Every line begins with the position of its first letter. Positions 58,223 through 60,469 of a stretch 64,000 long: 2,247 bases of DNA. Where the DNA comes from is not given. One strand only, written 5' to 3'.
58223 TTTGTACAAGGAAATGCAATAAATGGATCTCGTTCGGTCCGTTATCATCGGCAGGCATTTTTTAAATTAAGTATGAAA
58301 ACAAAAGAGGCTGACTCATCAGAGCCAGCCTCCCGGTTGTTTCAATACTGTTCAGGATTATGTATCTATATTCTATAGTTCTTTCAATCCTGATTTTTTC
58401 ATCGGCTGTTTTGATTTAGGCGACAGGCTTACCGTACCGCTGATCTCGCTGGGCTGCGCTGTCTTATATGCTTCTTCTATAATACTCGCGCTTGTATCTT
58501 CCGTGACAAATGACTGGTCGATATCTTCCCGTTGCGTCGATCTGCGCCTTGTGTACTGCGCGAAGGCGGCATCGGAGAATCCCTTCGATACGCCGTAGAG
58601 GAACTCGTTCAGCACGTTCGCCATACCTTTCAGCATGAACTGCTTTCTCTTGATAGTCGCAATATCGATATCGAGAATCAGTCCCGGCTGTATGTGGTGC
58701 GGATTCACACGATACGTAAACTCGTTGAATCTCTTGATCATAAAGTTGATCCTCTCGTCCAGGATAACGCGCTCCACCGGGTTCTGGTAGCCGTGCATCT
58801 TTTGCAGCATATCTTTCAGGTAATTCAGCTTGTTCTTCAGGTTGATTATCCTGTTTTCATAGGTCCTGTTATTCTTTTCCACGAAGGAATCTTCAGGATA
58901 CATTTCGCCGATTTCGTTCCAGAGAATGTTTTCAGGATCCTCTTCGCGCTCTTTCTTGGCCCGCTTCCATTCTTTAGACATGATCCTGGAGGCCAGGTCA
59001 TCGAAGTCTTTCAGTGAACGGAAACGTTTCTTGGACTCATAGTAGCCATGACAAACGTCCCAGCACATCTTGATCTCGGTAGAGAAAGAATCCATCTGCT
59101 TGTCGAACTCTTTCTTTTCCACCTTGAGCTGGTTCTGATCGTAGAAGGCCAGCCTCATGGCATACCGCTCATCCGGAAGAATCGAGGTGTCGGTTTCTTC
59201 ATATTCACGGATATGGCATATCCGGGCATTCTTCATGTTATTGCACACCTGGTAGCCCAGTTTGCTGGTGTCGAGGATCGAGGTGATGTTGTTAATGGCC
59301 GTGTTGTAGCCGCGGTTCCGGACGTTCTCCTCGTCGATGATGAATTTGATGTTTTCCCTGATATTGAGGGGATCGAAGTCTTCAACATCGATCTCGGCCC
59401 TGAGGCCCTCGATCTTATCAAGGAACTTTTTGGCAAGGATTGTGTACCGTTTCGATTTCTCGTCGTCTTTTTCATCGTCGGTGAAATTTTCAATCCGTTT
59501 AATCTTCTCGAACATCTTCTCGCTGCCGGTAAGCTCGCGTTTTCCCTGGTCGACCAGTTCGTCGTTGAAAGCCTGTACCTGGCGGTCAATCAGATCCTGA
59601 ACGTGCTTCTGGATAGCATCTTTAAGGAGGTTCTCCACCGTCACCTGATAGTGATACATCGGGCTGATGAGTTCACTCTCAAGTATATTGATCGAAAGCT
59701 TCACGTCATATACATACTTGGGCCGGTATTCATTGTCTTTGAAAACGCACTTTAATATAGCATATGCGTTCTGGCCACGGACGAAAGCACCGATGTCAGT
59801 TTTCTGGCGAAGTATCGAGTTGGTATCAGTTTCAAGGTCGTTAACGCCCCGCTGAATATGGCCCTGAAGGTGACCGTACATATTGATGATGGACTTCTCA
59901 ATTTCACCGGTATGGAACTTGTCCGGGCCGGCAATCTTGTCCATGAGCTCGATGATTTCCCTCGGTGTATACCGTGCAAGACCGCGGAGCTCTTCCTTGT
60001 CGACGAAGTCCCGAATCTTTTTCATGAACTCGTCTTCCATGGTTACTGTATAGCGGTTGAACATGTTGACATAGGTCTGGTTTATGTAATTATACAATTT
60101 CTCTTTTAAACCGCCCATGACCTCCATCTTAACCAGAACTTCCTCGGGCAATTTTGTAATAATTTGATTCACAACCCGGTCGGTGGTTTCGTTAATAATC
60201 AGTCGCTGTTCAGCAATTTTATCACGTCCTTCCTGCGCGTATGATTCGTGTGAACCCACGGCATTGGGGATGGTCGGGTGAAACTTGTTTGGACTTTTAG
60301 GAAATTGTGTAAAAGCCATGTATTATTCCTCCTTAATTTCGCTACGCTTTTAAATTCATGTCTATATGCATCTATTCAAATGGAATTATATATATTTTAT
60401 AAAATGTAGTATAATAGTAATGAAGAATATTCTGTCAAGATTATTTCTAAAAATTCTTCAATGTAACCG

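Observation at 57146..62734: Run of four low-GC genes of unknown function including a VWA-TM-FHA-like membrane protein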

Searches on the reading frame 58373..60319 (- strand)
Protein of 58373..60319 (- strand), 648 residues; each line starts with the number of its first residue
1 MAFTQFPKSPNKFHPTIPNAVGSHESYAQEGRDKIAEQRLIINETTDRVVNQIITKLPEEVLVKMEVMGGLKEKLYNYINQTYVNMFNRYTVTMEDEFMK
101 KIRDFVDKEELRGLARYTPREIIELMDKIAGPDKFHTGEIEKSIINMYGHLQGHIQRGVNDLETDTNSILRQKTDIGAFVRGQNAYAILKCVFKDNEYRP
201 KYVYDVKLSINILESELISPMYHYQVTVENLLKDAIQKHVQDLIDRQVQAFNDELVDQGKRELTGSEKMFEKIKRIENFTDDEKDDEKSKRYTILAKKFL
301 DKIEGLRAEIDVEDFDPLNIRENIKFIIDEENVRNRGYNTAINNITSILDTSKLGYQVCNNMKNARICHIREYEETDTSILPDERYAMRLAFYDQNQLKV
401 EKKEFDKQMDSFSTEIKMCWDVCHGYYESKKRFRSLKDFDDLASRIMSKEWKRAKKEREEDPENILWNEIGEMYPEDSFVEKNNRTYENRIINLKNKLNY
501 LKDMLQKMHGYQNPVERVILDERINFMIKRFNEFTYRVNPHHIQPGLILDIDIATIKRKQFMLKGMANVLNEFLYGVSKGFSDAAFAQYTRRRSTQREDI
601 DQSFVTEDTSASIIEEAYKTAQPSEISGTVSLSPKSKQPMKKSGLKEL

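Call 3: search_protein_families(library=pfam, proteins=[window:58373-60319:-], max_evalue=1)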
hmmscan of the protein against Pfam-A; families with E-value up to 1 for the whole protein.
window:58373-60319:- (648 aa): 3 families
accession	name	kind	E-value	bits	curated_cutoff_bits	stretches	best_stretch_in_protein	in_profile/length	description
PF08283.16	Gemini_AL1_M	-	0.054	14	24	1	32-110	6-80/107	Geminivirus rep protein central domain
PF17107.11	SesA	-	0.12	12.9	26.3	1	227-299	37-104/122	N-terminal domain on NACHT_NTPase and P-loop NTPases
PF08678.16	Rsbr_N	-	0.26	11.9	27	1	43-108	2-65/130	Rsbr N terminal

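Call 4: search_protein_families(library=ncbifam, proteins=[window:58373-60319:-], max_evalue=1)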
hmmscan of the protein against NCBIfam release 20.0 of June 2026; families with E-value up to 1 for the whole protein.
window:58373-60319:- (648 aa): 4 families
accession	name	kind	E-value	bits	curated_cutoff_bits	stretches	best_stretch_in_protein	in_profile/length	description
NF040882.1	cfpA_ASD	equivalog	1.4e-263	876.2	500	1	6-605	2-604/605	cytoplasmic filament protein CfpA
NF001421.0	PRK00295.1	equivalog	0.072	13.3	95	0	245-281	18-54/68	hypothetical protein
TIGR03252.1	TIGR03252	hypoth_equivalog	0.084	12.4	136.5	0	419-456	145-182/189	HhH-GPD-type base excision DNA repair protein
NF053561.1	Rkd2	equivalog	0.15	11.7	290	0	73-112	122-163/196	arcadin-2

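Call 6: find_encoding_contigs(protein=window:58373-60319:-, flank=10000, max_places=6)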
Protein window:58373-60319:- (648 aa): no gene with exactly this product is on record in the collection.

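Call 8: find_related_loci(query=window:58373-60319:-, collection=genome_contigs, flank=8000)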
Query window:58373-60319:- (648 aa) in genome_contigs; peptide patterns used: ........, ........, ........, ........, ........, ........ (x = any residue, [..] = any of these).
185 stretches matched a pattern; 80 encode a relative of the query (tblastn E <= 1e-3); 78 distinct loci.
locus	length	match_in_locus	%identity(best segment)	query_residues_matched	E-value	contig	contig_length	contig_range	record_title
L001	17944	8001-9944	97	1-648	0e+0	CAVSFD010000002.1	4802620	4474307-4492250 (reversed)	MAG: uncultured Spirochaetota bacterium isolate MFD02979.bin.1.65 genome assembly, contig: contig_47028, whole genome sh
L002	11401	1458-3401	97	1-648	0e+0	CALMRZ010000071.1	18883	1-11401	MAG TPA_asm: uncultured Spirochaetes bacterium isolate SRR5007357_bin.202_CONCOCT_v1.1_MAG genome assembly, contig: ERZ7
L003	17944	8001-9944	96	1-648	0e+0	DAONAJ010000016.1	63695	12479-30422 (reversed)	MAG TPA_asm: Spirochaetota bacterium isolate AMR_MDS_3976 NODE_282_length_63695_cov_6.411754, whole genome shotgun seque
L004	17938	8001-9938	92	1-648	0e+0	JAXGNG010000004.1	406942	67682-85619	MAG: Spirochaetota bacterium isolate AnMBR.bin250 bin250_4, whole genome shotgun sequence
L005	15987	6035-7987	93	1-648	0e+0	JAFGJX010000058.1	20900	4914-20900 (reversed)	MAG: Spirochaetes bacterium isolate Zod_Metabat.30 k87_5808774, whole genome shotgun sequence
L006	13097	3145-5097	92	1-648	0e+0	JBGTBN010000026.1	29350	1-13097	MAG: Spirochaetota bacterium isolate JTS-AC98 k141_1164379, whole genome shotgun sequence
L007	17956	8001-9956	91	1-648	0e+0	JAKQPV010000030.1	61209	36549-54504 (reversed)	MAG: Spirochaetota bacterium isolate USMO_maxbin.118 k141_830546, whole genome shotgun sequence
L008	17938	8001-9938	91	1-648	0e+0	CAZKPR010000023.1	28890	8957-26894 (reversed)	MAG TPA_asm: uncultured Leptospirales bacterium isolate binchicken_co26_5 genome assembly, contig: NODE_2318_length_2889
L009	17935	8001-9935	90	1-648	0e+0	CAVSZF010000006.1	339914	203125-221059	MAG: uncultured Spirochaetota bacterium isolate MFD04716.bin.1.88 genome assembly, contig: contig_63942, whole genome sh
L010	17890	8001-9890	92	1-630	0e+0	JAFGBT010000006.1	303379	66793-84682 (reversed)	MAG: Spirochaetes bacterium isolate Zod_Metabat.1046 k87_1101223, whole genome shotgun sequence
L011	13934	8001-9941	85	1-648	0e+0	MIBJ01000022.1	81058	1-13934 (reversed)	MAG: Spirochaetes bacterium RBG_16_49_21 RBG_16_scaffold_18, whole genome shotgun sequence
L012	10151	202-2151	84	1-648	0e+0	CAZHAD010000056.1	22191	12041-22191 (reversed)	MAG TPA_asm: uncultured Leptospirales bacterium isolate SRP185410_co2_360 genome assembly, contig: NODE_2691_length_2219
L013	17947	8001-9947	80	1-648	0e+0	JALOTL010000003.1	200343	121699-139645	MAG: Spirochaetes bacterium isolate Prado232 scaffold_8, whole genome shotgun sequence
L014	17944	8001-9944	80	1-648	0e+0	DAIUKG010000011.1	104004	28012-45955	MAG TPA_asm: Spirochaetota bacterium isolate CTOTU18769 NODE_131_length_104004_cov_10.199126, whole genome shotgun seque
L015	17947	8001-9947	78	1-648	0e+0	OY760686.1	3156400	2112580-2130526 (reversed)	MAG: Spirochaetota bacterium isolate b615e79e-4617-45ea-95f9-f7a736470f88 genome assembly, chromosome: 1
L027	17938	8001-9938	76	1-648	0e+0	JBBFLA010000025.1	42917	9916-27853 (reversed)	MAG: Spirochaetota bacterium isolate Uz-U4-13 NODE_25_length_42917_cov_13.189846, whole genome shotgun sequence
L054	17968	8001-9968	72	1-648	0e+0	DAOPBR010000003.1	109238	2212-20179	MAG TPA_asm: Spirochaetota bacterium isolate AMR_MDS_3480 NODE_191_length_109238_cov_18.510070, whole genome shotgun seq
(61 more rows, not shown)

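Call 26: search_protein_representatives(protein=window:58373-60319:-)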
Query: 648 residues. Proteins with E-value up to 0.001 (for the whole library): 216; up to 1e-10: 168; up to 1e-30: 103. The best 150 are listed.
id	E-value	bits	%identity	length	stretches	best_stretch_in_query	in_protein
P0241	4.8e-230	781.8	58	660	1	5-634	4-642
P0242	1.7e-165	568.7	46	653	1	37-598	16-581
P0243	1.2e-162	559.3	63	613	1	68-488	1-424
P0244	1.2e-158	546.0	43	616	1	2-599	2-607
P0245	1.4e-155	535.9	44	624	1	6-593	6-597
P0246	1.0e-151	523.2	43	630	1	10-618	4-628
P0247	7.9e-146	503.7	43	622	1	9-617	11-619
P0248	7.7e-145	500.4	44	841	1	1-607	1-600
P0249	2.6e-143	495.4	42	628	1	9-609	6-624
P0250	3.0e-139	482.0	41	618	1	6-606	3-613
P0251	4.8e-138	478.0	40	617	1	6-616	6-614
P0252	3.8e-136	471.7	41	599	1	11-581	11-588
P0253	2.1e-129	449.4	41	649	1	32-583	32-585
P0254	9.9e-123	427.4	42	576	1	29-581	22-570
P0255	1.7e-118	413.4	41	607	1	114-603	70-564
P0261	3.8e-105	369.3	36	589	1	10-593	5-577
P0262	1.3e-102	361.0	34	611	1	4-594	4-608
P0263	1.9e-99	350.5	38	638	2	167-585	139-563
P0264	1.5e-97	344.2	36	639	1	41-611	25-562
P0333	6.1e-36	140.8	23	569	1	148-585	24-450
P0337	6.3e-34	134.1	28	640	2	171-574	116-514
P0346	2.6e-29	118.9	25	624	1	177-579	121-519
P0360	5.4e-24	101.3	24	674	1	174-591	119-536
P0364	1.4e-22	96.6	23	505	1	130-577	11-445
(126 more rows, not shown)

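Call 27: list_cluster_members(proteins=[P0242, P0244, P0245, P0246, P0247, P0248, P0249, P0250, P0251, P0253])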
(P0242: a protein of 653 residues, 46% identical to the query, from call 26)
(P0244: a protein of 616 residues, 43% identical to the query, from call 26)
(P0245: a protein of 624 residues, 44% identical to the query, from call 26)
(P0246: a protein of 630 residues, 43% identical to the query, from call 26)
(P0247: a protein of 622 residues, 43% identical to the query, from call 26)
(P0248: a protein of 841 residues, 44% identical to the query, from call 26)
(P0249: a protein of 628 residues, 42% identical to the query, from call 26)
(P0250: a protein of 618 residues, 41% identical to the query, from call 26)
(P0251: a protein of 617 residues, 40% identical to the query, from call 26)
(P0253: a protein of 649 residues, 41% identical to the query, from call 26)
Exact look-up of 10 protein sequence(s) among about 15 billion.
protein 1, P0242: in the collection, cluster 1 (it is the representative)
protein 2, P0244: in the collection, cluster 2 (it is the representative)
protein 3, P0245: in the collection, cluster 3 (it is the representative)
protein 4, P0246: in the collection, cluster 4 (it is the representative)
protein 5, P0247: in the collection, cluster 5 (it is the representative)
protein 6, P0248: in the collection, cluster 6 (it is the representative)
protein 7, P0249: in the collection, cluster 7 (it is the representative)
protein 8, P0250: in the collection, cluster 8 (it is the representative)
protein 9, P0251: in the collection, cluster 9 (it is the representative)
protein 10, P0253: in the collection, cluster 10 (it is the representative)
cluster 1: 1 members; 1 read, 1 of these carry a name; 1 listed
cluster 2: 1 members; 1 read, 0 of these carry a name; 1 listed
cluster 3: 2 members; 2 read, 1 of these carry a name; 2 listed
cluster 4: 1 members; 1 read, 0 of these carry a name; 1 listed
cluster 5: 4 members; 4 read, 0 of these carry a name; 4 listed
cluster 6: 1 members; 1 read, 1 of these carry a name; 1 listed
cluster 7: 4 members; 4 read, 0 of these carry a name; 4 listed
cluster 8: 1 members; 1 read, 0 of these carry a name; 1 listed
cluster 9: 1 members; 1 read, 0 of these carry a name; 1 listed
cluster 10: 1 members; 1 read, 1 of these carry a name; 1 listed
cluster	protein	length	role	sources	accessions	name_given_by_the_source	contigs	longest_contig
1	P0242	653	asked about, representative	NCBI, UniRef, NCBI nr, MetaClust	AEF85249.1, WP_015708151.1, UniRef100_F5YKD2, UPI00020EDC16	cytoplasmic filament protein A [Treponema primitia ZAS-2] | Cytoplasmic filament protein A n=1 Tax=Treponema primitia (strain ATCC BAA-887 / DSM ... | cytoplasmic filament protein CfpA [Treponema primitia]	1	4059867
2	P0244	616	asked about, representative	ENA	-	-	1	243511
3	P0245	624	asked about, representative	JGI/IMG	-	-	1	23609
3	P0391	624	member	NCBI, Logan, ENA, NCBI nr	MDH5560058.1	MAG: cytoplasmic filament protein CfpA [Deltaproteobacteria bacterium] | cytoplasmic filament protein CfpA [Deltaproteobacteria bacterium]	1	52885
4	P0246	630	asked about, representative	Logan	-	-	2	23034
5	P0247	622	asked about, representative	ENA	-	-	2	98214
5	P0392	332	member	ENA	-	-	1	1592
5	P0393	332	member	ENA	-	-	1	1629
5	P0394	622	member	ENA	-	-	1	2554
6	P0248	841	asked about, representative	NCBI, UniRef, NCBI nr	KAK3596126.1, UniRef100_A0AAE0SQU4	hypothetical protein CHS0354_027396 [Potamilus streckersoni] | Uncharacterized protein n=1 Tax=Potamilus streckersoni TaxID=2493646 ...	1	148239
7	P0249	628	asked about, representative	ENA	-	-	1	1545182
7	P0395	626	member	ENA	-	-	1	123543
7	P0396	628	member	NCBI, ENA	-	-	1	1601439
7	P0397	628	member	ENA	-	-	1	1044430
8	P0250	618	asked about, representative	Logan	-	-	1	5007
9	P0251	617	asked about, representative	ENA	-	-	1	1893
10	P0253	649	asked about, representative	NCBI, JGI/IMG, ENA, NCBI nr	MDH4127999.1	MAG: cytoplasmic filament protein CfpA [Spirochaetota bacterium] | cytoplasmic filament protein CfpA [Spirochaetota bacterium]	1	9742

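Call 29: find_encoding_contigs(protein=P0242, flank=8000, max_places=2)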
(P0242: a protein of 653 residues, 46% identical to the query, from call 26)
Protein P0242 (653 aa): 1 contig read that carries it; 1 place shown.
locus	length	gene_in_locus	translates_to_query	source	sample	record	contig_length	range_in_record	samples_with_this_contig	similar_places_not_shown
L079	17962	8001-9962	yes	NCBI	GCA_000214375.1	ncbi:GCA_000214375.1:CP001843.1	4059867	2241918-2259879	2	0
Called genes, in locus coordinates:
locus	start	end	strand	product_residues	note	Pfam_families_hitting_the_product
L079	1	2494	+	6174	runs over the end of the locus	PF12245:Big_3_2 (faint), PF13750:Big_3_3 (faint), PF19077:Big_13 (faint), PF22352:K319L-like_PKD (faint), PF15418:DUF4625 (faint)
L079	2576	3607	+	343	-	-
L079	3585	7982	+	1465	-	PF19077:Big_13 (faint), PF13750:Big_3_3 (faint), PF17957:Big_7 (faint)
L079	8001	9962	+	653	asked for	PF27473:CfpA_C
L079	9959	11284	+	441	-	PF01547:SBP_bac_1, PF13416:SBP_bac_8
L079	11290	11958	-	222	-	PF19845:DUF6320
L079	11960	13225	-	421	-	PF16911:PapA_C (weak)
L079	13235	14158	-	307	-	PF10340:Say1_Mug180 (weak), PF00135:COesterase (faint), PF20434:BD-FAE, PF07859:Abhydrolase_3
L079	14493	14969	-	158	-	PF02643:DUF192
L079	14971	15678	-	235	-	-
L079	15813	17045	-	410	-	PF00027:cNMP_binding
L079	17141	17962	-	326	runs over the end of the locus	PF01565:FAD_binding_4, PF02873:MurB_C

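Call 30: list_cluster_members(proteins=[P0360, P0337, P0346, P0333, P0364, P0263, P0264, P0262, P0261, P0241])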
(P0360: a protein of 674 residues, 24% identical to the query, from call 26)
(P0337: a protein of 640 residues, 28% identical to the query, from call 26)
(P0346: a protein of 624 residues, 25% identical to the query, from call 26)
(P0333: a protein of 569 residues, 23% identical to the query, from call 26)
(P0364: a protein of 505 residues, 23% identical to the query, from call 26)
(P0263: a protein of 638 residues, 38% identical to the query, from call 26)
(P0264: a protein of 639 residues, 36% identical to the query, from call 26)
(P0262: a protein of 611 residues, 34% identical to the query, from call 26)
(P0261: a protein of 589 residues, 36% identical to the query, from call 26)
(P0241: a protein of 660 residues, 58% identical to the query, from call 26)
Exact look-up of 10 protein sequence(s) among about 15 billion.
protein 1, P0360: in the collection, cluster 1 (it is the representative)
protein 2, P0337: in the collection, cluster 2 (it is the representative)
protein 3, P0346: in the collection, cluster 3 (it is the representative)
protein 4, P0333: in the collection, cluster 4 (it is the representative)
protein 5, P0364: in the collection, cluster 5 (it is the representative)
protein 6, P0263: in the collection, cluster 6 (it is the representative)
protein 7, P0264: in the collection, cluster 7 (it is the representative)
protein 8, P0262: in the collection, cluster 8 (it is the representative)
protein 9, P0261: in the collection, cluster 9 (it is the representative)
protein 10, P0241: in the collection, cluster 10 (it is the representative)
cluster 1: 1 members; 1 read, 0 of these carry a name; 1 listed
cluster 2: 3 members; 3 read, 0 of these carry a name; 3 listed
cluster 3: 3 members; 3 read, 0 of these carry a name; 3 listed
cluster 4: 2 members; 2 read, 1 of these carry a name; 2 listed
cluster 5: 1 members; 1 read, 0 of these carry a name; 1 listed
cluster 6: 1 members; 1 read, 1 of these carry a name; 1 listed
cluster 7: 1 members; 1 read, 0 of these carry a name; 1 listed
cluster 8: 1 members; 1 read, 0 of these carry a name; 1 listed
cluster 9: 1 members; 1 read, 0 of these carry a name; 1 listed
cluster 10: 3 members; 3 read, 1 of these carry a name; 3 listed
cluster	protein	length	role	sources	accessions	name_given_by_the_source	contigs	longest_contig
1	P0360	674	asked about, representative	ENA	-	-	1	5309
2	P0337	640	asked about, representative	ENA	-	-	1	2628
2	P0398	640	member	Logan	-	-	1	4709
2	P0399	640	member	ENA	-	-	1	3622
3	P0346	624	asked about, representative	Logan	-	-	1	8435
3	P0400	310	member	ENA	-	-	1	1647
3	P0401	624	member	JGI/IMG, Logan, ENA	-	-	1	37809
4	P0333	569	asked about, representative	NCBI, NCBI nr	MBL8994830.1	MAG: hypothetical protein JNM63_15900, partial [Spirochaetia bacterium] | hypothetical protein [Spirochaetia bacterium]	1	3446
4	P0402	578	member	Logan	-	-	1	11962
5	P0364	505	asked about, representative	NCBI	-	-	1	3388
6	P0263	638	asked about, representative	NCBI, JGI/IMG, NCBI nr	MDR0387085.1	MAG: cytochrome C oxidase subunit II [Treponema sp.] | hypothetical protein | cytochrome C oxidase subunit II [Treponema sp.]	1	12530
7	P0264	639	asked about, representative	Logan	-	-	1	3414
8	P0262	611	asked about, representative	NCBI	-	-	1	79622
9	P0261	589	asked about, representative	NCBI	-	-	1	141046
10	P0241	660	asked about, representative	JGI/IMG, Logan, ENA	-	-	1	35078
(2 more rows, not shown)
